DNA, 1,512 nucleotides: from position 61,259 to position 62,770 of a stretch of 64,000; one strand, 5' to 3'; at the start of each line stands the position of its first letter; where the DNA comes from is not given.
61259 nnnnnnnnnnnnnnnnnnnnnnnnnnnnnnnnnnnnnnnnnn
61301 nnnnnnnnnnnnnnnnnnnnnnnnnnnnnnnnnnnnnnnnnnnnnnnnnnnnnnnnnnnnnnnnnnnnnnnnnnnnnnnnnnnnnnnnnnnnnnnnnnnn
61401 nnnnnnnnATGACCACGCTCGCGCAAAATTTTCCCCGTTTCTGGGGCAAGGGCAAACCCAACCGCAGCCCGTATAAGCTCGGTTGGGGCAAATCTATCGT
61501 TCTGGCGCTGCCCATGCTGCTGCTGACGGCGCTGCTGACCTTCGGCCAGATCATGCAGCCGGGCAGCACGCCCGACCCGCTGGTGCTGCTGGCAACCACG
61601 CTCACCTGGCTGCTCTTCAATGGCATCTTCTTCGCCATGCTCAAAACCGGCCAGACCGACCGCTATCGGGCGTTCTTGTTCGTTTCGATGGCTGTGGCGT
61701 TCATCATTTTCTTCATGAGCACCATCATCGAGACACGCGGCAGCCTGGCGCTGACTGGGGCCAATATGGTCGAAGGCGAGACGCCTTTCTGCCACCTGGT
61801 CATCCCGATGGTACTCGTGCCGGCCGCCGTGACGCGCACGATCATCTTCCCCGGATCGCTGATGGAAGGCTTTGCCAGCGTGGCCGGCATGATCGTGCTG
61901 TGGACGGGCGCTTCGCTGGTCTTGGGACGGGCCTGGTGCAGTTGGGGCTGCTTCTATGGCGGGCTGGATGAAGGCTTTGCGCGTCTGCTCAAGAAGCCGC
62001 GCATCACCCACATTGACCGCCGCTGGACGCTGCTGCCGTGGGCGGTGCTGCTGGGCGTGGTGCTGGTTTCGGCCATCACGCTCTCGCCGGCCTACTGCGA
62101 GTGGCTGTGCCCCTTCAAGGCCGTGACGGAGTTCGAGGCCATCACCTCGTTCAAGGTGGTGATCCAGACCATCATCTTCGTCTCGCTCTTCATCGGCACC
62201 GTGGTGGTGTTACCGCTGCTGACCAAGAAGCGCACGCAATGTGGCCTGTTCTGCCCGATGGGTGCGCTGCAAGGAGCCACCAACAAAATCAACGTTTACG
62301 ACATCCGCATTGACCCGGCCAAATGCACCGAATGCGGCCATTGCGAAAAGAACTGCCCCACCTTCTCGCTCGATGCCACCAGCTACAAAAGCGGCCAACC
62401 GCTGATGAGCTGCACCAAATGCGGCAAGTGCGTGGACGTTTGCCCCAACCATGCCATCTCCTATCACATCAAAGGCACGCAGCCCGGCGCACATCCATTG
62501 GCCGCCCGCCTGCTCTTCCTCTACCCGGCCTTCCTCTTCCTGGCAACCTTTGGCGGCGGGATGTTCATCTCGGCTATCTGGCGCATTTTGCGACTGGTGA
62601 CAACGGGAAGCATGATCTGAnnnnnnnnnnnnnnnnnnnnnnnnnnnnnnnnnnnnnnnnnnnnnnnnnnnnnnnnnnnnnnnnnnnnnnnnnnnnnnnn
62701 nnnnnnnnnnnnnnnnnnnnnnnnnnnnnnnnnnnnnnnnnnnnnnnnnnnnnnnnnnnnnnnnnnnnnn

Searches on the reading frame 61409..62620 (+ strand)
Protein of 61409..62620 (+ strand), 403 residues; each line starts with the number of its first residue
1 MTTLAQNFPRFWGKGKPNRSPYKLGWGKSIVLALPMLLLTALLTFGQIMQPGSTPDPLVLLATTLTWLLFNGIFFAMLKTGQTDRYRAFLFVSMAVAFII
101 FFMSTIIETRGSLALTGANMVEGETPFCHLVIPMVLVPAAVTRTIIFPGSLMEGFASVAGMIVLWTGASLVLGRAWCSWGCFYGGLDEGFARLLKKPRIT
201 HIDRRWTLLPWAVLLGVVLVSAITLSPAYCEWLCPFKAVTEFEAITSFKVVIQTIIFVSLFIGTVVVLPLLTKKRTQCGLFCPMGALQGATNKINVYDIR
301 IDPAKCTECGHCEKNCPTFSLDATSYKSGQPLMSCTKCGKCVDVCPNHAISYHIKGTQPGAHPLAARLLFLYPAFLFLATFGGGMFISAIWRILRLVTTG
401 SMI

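Call 60: find_encoding_contigs(protein=window:61409-62620:+, flank=10000, max_places=3)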
Protein window:61409-62620:+ (403 aa): 3 contigs read that carry it; 2 places shown.
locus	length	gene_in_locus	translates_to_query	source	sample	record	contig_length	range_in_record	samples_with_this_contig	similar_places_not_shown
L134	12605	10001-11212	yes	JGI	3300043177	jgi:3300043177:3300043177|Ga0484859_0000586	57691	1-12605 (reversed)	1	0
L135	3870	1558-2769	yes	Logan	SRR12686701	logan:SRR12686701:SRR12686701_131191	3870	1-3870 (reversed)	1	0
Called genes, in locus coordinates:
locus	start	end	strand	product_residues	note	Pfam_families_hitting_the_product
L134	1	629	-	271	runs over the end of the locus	PF05114:MbnB_TglH_ChrH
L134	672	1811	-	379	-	PF02618:YceG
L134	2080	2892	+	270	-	PF13489:Methyltransf_23, PF13847:Methyltransf_31, PF08241:Methyltransf_11, PF08242:Methyltransf_12, PF13649:Methyltransf_25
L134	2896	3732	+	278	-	PF01784:DUF34_NIF3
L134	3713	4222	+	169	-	-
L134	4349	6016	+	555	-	PF00118:Cpn60_TCP1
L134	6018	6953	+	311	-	PF25852:DUF6242_C (faint), PF15902:Sortilin-Vps10 (faint), PF02012:BNR (faint), PF14870:PSII_BNR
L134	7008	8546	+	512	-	-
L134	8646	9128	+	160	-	PF07635:PSCyt1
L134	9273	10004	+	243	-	PF13386:DsbD_2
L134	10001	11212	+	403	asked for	PF12801:Fer4_5 (weak), PF12838:Fer4_7 (faint), PF25160:LdpA_Fe-S-bd (faint), PF12797:Fer4_2 (faint), PF12837:Fer4_6 (faint), PF13237:Fer4_10, PF14697:Fer4_21 (weak), PF00037:Fer4 (weak), +2 more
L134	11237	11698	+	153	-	-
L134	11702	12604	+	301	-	?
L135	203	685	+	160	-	PF07635:PSCyt1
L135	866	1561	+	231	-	PF13386:DsbD_2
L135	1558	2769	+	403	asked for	PF12801:Fer4_5 (weak), PF12838:Fer4_7 (faint), PF25160:LdpA_Fe-S-bd (faint), PF12797:Fer4_2 (faint), PF12837:Fer4_6 (faint), PF13237:Fer4_10, PF14697:Fer4_21 (weak), PF00037:Fer4 (weak), +2 more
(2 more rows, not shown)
